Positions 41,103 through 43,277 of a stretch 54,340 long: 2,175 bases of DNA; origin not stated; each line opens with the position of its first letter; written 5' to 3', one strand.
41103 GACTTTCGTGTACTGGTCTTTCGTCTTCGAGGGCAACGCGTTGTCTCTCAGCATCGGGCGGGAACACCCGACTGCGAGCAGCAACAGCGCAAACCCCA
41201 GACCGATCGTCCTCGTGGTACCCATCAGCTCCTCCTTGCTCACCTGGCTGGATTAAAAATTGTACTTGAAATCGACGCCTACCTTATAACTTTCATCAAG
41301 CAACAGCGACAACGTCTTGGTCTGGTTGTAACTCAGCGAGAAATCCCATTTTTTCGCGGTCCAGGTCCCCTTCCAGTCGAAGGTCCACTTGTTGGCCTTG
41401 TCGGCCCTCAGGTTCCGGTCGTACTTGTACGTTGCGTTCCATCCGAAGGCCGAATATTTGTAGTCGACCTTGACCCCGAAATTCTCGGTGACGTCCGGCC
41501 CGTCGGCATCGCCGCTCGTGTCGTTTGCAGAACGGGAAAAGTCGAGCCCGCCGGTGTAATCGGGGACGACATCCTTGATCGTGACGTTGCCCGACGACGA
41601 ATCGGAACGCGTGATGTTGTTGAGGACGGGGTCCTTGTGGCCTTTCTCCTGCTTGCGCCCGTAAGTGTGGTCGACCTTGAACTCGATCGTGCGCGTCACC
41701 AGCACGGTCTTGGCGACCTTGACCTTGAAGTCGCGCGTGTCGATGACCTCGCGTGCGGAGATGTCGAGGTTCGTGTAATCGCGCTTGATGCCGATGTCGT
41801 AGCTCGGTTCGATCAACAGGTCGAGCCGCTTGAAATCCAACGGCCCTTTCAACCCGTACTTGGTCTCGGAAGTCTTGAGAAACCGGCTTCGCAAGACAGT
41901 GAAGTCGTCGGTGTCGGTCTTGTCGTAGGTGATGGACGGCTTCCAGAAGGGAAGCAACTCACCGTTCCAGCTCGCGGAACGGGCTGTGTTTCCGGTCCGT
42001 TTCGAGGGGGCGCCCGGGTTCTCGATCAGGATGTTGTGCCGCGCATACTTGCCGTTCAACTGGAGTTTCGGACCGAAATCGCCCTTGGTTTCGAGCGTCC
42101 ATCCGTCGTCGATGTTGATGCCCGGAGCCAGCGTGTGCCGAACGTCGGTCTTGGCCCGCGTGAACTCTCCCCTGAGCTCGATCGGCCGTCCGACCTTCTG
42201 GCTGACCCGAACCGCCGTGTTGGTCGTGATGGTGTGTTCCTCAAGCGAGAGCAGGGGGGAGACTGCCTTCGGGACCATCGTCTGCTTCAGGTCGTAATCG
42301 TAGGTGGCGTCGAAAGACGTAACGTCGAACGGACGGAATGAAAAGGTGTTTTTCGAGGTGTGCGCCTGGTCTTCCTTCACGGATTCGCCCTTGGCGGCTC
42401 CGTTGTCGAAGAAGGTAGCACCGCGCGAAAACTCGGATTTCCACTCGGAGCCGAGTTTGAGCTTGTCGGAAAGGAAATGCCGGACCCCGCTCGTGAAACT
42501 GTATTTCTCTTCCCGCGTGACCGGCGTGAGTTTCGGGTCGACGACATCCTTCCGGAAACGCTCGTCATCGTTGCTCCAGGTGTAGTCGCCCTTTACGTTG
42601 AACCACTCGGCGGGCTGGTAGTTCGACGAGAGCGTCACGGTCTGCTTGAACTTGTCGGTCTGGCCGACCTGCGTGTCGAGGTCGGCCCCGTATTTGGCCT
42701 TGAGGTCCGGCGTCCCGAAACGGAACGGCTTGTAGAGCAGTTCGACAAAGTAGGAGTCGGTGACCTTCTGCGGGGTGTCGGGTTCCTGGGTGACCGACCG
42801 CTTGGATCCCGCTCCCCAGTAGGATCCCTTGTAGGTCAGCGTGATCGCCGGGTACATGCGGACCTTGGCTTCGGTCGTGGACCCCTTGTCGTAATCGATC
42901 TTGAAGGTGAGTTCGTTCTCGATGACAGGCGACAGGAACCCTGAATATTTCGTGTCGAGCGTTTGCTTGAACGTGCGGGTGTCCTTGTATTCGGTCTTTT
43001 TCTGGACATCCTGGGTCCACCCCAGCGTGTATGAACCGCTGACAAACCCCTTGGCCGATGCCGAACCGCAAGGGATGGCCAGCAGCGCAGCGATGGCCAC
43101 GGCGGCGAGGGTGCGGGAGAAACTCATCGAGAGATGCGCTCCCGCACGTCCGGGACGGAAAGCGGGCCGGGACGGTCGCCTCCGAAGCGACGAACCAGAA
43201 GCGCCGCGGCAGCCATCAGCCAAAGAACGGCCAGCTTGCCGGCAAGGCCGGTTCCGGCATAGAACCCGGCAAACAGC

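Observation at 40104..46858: Translationally coupled protease - beta-barrel - periplasm-spanning lipoprotein module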

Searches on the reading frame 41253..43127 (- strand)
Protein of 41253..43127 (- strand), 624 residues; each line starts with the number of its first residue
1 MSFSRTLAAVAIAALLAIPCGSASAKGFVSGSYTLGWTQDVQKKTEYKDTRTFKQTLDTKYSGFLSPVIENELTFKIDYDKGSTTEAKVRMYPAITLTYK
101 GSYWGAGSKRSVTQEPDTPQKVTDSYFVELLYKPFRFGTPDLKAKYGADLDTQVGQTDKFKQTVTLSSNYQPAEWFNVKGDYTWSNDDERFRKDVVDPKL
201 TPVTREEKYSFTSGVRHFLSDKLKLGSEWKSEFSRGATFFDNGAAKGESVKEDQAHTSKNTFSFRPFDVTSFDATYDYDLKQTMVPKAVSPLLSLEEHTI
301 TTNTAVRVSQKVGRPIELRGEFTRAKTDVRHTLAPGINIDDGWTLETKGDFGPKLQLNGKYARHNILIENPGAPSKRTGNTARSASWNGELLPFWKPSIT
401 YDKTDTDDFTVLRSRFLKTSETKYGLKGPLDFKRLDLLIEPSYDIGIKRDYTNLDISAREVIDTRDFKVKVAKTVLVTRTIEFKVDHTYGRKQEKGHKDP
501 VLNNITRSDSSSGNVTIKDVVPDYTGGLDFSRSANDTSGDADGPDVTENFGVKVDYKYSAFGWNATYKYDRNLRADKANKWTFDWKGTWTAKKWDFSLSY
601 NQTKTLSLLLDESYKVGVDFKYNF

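Call 3: search_protein_families(library=pfam, proteins=[window:41253-43127:-], max_evalue=0.01)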
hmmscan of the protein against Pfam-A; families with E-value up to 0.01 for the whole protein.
window:41253-43127:- (624 aa): 1 family
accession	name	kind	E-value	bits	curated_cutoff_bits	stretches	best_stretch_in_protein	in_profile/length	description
PF13609.12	Porin_4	-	3.1e-05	24.4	27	1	504-623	179-291/310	Gram-negative porin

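Call 4: search_protein_families(library=ncbifam, proteins=[window:41253-43127:-], max_evalue=0.01)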
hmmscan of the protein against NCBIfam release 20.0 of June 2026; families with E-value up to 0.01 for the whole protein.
window:41253-43127:- (624 aa): 0 families

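Call 11: find_related_loci(query=window:41253-43127:-, collection=genome_contigs, flank=8000)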
Query window:41253-43127:- (624 aa) in genome_contigs; peptide patterns used: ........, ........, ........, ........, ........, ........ (x = any residue, [..] = any of these).
12 stretches matched a pattern, but none encodes a relative of the query by tblastn (E <= 1e-3).

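Call 12: find_homologous_proteins(query=window:41253-43127:-, max_evalue=0.001)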
Query window:41253-43127:- (624 aa): 48 proteins with E <= 0.001 among 8000 candidates.
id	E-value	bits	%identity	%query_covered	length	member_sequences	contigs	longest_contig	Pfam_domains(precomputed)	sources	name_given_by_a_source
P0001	0.0e+0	1423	100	100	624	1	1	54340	-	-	-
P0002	1.1e-284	964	66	100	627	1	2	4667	-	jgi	jgi:hypothetical protein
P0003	1.0e-283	961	67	100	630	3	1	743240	-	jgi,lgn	jgi:hypothetical protein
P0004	7.8e-273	925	63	100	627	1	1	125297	PF13609.13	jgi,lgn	jgi:hypothetical protein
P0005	2.8e-253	860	60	100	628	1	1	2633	-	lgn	-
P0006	3.2e-249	847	61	97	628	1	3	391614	-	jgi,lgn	jgi:hypothetical protein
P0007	2.6e-244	831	59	98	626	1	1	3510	-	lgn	-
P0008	3.0e-135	470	44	99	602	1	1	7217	PF13609.13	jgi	jgi:predicted porin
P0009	6.6e-131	456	43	98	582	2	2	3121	-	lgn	-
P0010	8.3e-131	456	42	100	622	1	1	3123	-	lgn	-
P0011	2.3e-130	454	45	96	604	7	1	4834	-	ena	-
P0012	8.9e-130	452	43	99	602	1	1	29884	-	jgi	jgi:hypothetical protein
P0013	9.5e-130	452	43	99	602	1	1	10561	-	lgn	-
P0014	1.3e-128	448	43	98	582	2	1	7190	-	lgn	-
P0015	5.2e-128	446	43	96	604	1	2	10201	-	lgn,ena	-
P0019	2.3e-126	441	44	96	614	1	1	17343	-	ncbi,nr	ncbi:MAG TPA: hypothetical protein VER06_00070 [Candidatus Methanoperedens sp.]|nr:hypothetical prot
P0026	1.4e-124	435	42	98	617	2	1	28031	-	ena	-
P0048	9.0e-104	366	38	96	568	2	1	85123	-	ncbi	-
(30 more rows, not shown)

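Call 13: find_encoding_contigs(protein=P0003, flank=10000, max_places=2)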
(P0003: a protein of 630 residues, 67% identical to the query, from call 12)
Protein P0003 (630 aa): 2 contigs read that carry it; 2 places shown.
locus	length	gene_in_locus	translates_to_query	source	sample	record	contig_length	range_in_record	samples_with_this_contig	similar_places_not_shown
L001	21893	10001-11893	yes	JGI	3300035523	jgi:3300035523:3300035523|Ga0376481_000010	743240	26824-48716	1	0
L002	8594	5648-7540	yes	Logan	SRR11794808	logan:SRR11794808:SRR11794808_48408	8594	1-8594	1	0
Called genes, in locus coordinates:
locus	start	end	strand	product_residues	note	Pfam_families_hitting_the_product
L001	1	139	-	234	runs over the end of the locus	PF00535:Glycos_transf_2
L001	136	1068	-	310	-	PF02779:Transket_pyr, PF02780:Transketolase_C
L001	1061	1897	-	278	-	PF00456:Transketolase_N, PF13292:DXP_synthase_N (faint), PF00676:E1_dh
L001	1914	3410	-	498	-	PF02310:B12-binding, PF04055:Radical_SAM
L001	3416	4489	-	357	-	PF00288:GHMP_kinases_N, PF08544:GHMP_kinases_C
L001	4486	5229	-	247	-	PF00483:NTP_transferase, PF12804:NTP_transf_3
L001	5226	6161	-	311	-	PF01073:3Beta_HSD, PF01370:Epimerase, PF02719:Polysacc_synt_2, PF04321:RmlD_sub_bind, PF16363:GDP_Man_Dehyd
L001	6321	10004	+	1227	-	PF05547:Peptidase_M6 (weak)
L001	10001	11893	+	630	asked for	-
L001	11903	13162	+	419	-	-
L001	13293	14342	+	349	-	-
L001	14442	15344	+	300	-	PF08450:SGL (weak), PF13449:Phytase-like (faint), PF17170:DUF5128, PF01436:NHL (weak), PF17170:DUF5128, PF01436:NHL (weak)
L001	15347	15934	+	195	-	PF08534:Redoxin, PF00578:AhpC-TSA, PF00085:Thioredoxin (weak), PF13098:Thioredoxin_2, PF13905:Thioredoxin_8 (weak)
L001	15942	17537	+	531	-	PF00578:AhpC-TSA, PF08534:Redoxin, PF13905:Thioredoxin_8, PF02085:Cytochrom_CIII (faint), PF09699:Paired_CXXCH_1, PF22113:Mtrc-MtrF_II-IV_dom, PF09699:Paired_CXXCH_1, PF14537:Cytochrom_c3_2 (weak), +1 more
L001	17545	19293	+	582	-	PF01590:GAF, PF13185:GAF_2, PF13492:GAF_3, PF00990:GGDEF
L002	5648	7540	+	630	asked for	-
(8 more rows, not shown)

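Call 14: find_encoding_contigs(protein=P0048, flank=10000, max_places=2)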
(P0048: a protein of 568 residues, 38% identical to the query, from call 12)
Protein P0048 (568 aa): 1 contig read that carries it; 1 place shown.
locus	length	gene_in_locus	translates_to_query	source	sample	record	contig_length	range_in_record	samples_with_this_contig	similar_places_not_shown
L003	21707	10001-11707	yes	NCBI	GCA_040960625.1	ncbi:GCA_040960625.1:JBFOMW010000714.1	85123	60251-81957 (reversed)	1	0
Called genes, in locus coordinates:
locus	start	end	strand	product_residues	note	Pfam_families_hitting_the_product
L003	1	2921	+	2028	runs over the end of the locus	?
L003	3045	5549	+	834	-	PF18565:Glyco_hydro2_C5 (faint), PF02369:Big_1, PF09134:Invasin_D3, PF02369:Big_1, PF09134:Invasin_D3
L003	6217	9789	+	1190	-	PF05547:Peptidase_M6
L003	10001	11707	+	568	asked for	-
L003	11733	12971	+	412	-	-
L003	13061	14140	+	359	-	PF13623:SurA_N_2 (weak), PF13624:SurA_N_3 (weak)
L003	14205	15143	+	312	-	PF08450:SGL, PF13449:Phytase-like (faint), PF17170:DUF5128 (faint), PF01436:NHL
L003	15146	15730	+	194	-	PF08534:Redoxin, PF00578:AhpC-TSA, PF00085:Thioredoxin (weak), PF13098:Thioredoxin_2, PF13905:Thioredoxin_8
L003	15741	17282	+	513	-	PF00578:AhpC-TSA, PF08534:Redoxin, PF13905:Thioredoxin_8 (weak), PF14537:Cytochrom_c3_2 (faint), PF14522:Cytochrome_C7 (faint), PF09699:Paired_CXXCH_1, PF22113:Mtrc-MtrF_II-IV_dom (weak), PF09699:Paired_CXXCH_1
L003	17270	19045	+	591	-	PF01590:GAF, PF13185:GAF_2 (weak), PF13492:GAF_3 (weak), PF00990:GGDEF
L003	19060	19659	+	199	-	PF01926:MMR_HSR1, PF02421:FeoB_N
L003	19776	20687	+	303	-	PF00175:NAD_binding_1 (faint), PF10418:DHODB_Fe-S_bind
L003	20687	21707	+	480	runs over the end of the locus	PF14691:Fer4_20, PF01262:AlaDh_PNT_C (faint), PF13738:Pyr_redox_3 (faint), PF07992:Pyr_redox_2, PF13241:NAD_binding_7 (faint), PF13450:NAD_binding_8 (weak), PF00070:Pyr_redox (weak)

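Call 15: find_encoding_contigs(protein=P0012, flank=10000, max_places=2)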
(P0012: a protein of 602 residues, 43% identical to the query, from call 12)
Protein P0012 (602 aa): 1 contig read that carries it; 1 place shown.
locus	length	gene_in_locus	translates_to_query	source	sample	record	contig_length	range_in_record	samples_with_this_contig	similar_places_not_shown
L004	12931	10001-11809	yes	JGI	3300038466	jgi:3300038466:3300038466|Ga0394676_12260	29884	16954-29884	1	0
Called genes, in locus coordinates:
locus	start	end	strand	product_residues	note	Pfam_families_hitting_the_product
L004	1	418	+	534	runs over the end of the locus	-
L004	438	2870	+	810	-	PF13385:Laminin_G_3 (weak), PF02369:Big_1 (weak), PF18565:Glyco_hydro2_C5 (faint), PF05688:BIg21 (faint), PF02369:Big_1, PF09134:Invasin_D3, PF02369:Big_1, PF09134:Invasin_D3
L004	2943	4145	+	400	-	PF13428:TPR_14 (faint)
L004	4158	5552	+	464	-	PF02310:B12-binding, PF04055:Radical_SAM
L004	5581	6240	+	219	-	PF00535:Glycos_transf_2, PF13641:Glyco_tranf_2_3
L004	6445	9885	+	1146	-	PF07494:Reg_prop (faint)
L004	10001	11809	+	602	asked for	-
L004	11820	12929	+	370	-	?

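Call 17: find_encoding_contigs(protein=P0019, flank=10000, max_places=2)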
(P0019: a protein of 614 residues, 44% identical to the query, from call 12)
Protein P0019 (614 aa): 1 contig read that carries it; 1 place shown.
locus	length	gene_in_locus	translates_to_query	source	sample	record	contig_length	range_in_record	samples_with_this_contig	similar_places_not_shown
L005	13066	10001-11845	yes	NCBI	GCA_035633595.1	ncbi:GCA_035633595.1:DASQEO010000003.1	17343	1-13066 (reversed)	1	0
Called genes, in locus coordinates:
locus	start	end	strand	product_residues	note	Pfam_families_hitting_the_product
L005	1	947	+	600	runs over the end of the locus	PF13428:TPR_14 (faint), PF13472:Lipase_GDSL_2 (faint), PF13174:TPR_6 (faint), PF13432:TPR_16 (weak), PF14559:TPR_19 (weak), PF07719:TPR_2 (weak), PF13424:TPR_12 (weak), PF13432:TPR_16 (weak), +8 more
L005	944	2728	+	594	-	PF02543:Carbam_trans_N, PF16861:Carbam_trans_C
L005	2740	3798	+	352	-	PF13428:TPR_14 (faint), PF14559:TPR_19 (faint)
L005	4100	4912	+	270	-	PF05547:Peptidase_M6 (faint)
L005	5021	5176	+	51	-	-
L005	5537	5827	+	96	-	PF02604:PhdYeFM_antitox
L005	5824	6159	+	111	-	PF05016:ParE_toxin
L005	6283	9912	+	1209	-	PF05547:Peptidase_M6, PF07494:Reg_prop (faint)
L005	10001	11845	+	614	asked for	-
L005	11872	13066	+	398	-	?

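Call 18: find_encoding_contigs(protein=P0026, flank=10000, max_places=2)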
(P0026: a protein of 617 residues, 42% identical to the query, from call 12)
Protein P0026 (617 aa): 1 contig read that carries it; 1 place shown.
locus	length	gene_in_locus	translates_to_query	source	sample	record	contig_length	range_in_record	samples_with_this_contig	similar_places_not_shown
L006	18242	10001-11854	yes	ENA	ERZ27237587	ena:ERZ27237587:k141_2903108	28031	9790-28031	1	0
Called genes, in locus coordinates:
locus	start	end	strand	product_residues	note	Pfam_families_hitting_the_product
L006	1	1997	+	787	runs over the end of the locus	PF18565:Glyco_hydro2_C5 (faint), PF02369:Big_1, PF09134:Invasin_D3, PF02369:Big_1, PF09134:Invasin_D3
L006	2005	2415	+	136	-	-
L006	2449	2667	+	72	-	PF19451:DUF5989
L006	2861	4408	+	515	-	PF13472:Lipase_GDSL_2 (faint), PF07719:TPR_2 (faint), PF13432:TPR_16 (weak), PF00515:TPR_1 (faint), PF13174:TPR_6 (faint), PF13181:TPR_8 (faint), PF14559:TPR_19 (weak), PF13432:TPR_16 (weak), +6 more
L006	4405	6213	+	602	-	PF02543:Carbam_trans_N, PF16861:Carbam_trans_C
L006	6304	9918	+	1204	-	PF07494:Reg_prop (faint)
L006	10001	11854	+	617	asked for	-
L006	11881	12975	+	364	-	-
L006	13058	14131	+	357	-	PF13624:SurA_N_3 (faint), PF28307:LA_1883 (weak)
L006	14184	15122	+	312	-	PF08450:SGL, PF13449:Phytase-like (faint), PF17170:DUF5128 (weak), PF01436:NHL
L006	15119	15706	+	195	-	PF00578:AhpC-TSA, PF08534:Redoxin, PF00085:Thioredoxin (faint), PF13098:Thioredoxin_2 (weak), PF13728:TraF (weak), PF13905:Thioredoxin_8 (weak)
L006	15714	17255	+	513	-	PF00578:AhpC-TSA, PF08534:Redoxin, PF13905:Thioredoxin_8, PF02085:Cytochrom_CIII (faint), PF14522:Cytochrome_C7 (faint), PF09699:Paired_CXXCH_1, PF14537:Cytochrom_c3_2 (weak)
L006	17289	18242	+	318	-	?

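Call 23: find_related_loci(query=A1, collection=genome_contigs, flank=10000)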
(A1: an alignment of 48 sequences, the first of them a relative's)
Query A1 (624 aa) in genome_contigs; peptide patterns used: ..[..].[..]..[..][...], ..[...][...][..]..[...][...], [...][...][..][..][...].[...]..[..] (x = any residue, [..] = any of these).
195 stretches matched a pattern; 9 encode a relative of the query (tblastn E <= 1e-3); 8 distinct loci.
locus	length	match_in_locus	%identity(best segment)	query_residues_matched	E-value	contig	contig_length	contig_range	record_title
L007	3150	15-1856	60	12-624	0e+0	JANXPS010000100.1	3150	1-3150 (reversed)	MAG: Deltaproteobacteria bacterium isolate GL140_3_concoct_343_sub GL140_3_k141_3238359, whole genome shotgun sequence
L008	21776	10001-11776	42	2-624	2e-135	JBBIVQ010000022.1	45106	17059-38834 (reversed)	MAG: Deltaproteobacteria bacterium isolate RSF170216_bin_80 NODE_504_length_45106_cov_4.41731, whole genome shotgun sequ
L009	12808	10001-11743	44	16-624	1e-135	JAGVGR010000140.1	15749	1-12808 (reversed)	MAG: bacterium isolate DeMMO2_8 c_000000111382, whole genome shotgun sequence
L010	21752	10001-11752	39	10-624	9e-122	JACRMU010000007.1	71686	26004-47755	MAG: Deltaproteobacteria bacterium isolate NC_groundwater_1915_Pr3_S2p5_65_9 SR2-18-S2p5_coassembly_scaffold_1146, whole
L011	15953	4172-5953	39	3-624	1e-119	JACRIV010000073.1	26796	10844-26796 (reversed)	MAG: Deltaproteobacteria bacterium isolate NC_groundwater_1812_Pr3_B-0.1um_65_61 SR-2_scaffold_141_1581220, whole genome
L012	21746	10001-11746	42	15-624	3e-132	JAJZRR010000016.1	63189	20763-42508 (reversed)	MAG: Deltaproteobacteria bacterium isolate SKS1.bin98 NODE_720_length_63189_cov_31.957883, whole genome shotgun sequence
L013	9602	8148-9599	39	10-522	8e-87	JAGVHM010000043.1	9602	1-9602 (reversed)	MAG: bacterium isolate DeMMO2_54 c_000000070376, whole genome shotgun sequence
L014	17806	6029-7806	47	7-624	2e-79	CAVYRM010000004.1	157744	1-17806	MAG: uncultured delta proteobacterium isolate MFD05942.bin.2.99 genome assembly, contig: contig_26996, whole genome shot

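Call 32: predict_structure(alignment_id=A1)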
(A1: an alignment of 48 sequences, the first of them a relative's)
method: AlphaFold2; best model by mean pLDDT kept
length: 624 residues; sequences in the alignment: 48
mean_pLDDT: 86.3   pTM: 0.65
mean pLDDT of the five models: 86.3, 85.9, 85.5, 83.9, 83.2
residues with pLDDT >= 90: 323; 70-90: 239; 50-70: 49; < 50: 13
segments of 3 or more residues with pLDDT < 50: 1-3, 17-25
pLDDT, mean of each block of 10 residues (from residue 1): 57 50 54 90 86 90 64 87 86 87 86 86 92 80 93 83 93 88 88 59 82 87 91 86 69 93 90 95 77 71 96 92 94 86 96 93 92 83 96 93 92 82 96 92 96 83 95 92 95 90 91 93 91 89 88 92 94 86 92 87 81 89 86
secondary structure, 60 per line:
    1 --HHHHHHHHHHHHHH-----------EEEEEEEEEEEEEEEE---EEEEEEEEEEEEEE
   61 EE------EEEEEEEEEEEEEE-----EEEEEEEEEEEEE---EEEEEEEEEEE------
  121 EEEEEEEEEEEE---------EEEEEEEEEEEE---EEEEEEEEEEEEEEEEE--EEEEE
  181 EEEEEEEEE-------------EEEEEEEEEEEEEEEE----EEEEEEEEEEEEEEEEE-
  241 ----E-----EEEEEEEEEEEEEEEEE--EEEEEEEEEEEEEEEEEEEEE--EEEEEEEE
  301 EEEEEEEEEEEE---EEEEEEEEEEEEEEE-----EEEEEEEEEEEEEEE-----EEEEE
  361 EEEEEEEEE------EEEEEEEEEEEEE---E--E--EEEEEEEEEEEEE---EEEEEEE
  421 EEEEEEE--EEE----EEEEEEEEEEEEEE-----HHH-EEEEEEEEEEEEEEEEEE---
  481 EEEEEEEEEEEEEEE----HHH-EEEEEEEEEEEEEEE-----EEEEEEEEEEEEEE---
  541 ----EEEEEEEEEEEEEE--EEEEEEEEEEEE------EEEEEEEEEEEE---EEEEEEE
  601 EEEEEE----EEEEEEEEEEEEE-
elements in order: H3-16 E28-43 E47-62 E69-82 E88-100 E104-114 E121-132 E142-153 E157-173 E176-189 E203-218 E223-239 E251-267 E270-290 E293-312 E316-330 E336-350 E356-369 E376-388 E398-410 E414-427 E430-432 E437-450 E460-477 E481-495 E504-518 E524-537 E545-558 E561-572 E579-590 E594-606 E611-623

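Call 35: fold_search(model_id=the predicted structure, library=pdb)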
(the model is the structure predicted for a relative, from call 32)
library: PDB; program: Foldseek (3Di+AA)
matches with E <= 10: 731; with E <= 0.001: 258
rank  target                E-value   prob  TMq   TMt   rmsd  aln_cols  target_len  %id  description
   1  6r2q_B                8.5e-11  1.00  0.41  0.39  18.4       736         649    9  Structure of the Mtr complex (released 2020-04-22)
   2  1nqg                  1.5e-08  1.00  0.26  0.28  20.8       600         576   10  OUTER MEMBRANE COBALAMIN TRANSPORTER (BTUB) FROM E. COLI, WITH BOUND CALCIUM (released 2003-04-29)
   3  5nec_A                1.9e-08  1.00  0.22  0.21  21.5       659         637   11  Crystal structure of the siderophore receptor PiuD from Pseudomonas aeruginosa (released 2018-02-07)
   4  1nqe                  2.7e-08  1.00  0.23  0.25  16.0       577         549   10  OUTER MEMBRANE COBALAMIN TRANSPORTER (BTUB) FROM E. COLI (released 2003-04-29)
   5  3rgn                  4.1e-08  1.00  0.22  0.24  15.7       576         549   10  Crystal structure of spin-labeled BtuB W371R1 (released 2011-10-26)
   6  5nec_B                4.6e-08  1.00  0.22  0.21  21.0       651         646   11  Crystal structure of the siderophore receptor PiuD from Pseudomonas aeruginosa (released 2018-02-07)
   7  1nqh                  5.8e-08  1.00  0.27  0.29  16.5       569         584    9  OUTER MEMBRANE COBALAMIN TRANSPORTER (BTUB) FROM E. COLI, WITH BOUND CALCIUM AND CYANOCOBALAMIN (VITAMIN B12) SUBSTRATE (released 2003-04-29)
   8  6z8y_A                6.1e-08  1.00  0.26  0.25  18.4       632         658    9  Copper transporter OprC (released 2021-06-09)
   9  1kmp                  6.4e-08  1.00  0.27  0.26  19.8       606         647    9  Crystal structure of the Outer Membrane Transporter FecA Complexed with Ferric Citrate (released 2002-03-06)
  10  6z9n_A                6.7e-08  1.00  0.27  0.26  18.0       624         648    9  Copper transporter OprC (released 2021-06-30)
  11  6fom_A                7.0e-08  1.00  0.27  0.26  18.8       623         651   10  Copper transporter OprC (released 2019-03-13)
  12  6z91_B                8.1e-08  1.00  0.27  0.25  18.1       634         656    9  Copper transporter OprC (released 2021-06-30)
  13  6z8u_A                8.1e-08  1.00  0.26  0.25  18.4       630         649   10  Copper transporter OprC (released 2021-06-09)
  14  1kmo                  8.5e-08  1.00  0.26  0.25  18.0       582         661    9  Crystal structure of the Outer Membrane Transporter FecA (released 2002-03-06)
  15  6z99_A                8.5e-08  1.00  0.27  0.26  18.7       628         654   10  Copper transporter OprC (released 2021-06-30)
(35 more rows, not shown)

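Call 39: search_solved_structures(query=A1, max_evalue=1)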
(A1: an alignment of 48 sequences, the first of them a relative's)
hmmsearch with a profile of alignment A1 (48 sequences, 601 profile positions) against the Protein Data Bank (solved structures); distinct sequences matched with E-value up to 1: 0.
